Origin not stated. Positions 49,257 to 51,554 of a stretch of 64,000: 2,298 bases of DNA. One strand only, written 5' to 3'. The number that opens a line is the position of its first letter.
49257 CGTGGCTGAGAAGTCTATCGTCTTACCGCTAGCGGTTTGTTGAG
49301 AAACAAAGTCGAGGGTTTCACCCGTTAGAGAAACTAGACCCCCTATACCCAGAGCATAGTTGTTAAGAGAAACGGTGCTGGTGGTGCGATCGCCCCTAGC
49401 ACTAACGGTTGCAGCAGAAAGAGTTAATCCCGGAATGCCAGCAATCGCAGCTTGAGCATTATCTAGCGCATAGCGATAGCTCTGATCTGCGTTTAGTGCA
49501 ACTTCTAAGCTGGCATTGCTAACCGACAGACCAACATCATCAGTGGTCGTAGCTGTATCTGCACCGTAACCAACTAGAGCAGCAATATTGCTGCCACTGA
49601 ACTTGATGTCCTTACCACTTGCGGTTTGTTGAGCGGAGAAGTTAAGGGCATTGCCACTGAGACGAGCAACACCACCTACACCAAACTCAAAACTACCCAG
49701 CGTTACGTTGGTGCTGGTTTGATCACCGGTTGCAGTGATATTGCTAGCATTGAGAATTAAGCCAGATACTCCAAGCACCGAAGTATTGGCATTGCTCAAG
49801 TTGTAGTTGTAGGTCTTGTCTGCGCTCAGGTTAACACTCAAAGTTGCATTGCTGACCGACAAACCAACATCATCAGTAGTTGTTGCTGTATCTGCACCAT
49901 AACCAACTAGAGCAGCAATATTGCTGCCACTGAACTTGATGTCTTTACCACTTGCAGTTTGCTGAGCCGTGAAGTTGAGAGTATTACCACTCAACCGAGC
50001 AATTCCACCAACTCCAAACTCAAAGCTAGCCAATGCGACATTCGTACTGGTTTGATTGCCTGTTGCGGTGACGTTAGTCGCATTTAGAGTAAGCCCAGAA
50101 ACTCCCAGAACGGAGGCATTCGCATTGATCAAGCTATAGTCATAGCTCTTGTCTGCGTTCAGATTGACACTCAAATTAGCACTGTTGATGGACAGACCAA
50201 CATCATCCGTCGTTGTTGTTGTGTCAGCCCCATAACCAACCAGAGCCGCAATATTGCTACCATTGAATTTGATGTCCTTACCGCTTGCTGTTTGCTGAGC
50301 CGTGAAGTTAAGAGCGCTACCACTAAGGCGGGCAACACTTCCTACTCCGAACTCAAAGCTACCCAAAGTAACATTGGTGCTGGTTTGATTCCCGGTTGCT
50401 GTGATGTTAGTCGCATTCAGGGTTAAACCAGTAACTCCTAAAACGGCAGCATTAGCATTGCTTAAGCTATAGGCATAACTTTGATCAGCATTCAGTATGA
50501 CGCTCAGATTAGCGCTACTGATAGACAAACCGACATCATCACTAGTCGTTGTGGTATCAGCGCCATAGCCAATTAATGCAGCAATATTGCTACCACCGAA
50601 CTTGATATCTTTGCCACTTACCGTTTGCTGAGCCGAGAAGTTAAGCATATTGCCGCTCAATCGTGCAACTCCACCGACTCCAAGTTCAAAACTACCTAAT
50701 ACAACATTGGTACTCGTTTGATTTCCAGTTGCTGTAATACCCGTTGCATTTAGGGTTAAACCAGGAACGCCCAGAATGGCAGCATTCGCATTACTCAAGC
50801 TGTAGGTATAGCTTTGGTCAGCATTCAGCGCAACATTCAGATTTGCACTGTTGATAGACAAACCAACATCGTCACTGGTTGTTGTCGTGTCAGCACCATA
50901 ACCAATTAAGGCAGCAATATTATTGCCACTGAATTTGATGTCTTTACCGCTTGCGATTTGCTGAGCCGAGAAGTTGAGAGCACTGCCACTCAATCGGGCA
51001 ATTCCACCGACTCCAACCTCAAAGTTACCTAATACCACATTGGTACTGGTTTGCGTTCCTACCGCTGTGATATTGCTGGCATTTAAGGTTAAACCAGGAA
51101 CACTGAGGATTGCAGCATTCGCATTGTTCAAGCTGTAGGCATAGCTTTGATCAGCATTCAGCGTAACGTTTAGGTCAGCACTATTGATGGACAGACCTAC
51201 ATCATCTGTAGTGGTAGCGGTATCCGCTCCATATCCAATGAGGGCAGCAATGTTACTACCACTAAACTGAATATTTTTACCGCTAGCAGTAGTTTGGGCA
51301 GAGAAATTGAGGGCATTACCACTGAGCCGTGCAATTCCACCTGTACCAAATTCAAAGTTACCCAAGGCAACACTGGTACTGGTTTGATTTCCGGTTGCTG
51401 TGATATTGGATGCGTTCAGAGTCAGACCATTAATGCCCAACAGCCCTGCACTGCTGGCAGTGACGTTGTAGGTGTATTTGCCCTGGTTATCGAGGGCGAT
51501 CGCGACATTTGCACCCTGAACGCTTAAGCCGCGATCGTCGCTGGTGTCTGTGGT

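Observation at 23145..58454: One uninterrupted 35.3-kb ORF (11,769 codons) fills 55% of the window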

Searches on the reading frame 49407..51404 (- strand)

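Call 105: search_protein_families(library=phrogs, proteins=[window:49407-51404:-], max_evalue=0.001)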
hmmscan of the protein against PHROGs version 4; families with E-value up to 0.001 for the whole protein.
window:49407-51404:- (666 aa): 1 family
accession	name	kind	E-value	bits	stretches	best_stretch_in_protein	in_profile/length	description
phrog_29879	-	moron, auxiliary metabolic gene and host takeover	0.00045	20.8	0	229-278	64-113/239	galactosyl transferase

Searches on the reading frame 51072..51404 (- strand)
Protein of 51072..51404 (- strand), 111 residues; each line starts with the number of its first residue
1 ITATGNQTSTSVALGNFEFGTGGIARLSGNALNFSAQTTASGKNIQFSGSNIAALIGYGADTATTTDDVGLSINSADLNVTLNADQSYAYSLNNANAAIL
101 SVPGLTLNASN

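Call 26: search_solved_structures(query=A1, max_evalue=10, show_alignments=1)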
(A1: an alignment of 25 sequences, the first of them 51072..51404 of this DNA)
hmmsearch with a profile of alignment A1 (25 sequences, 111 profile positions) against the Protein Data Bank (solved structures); distinct sequences matched with E-value up to 10: 0.
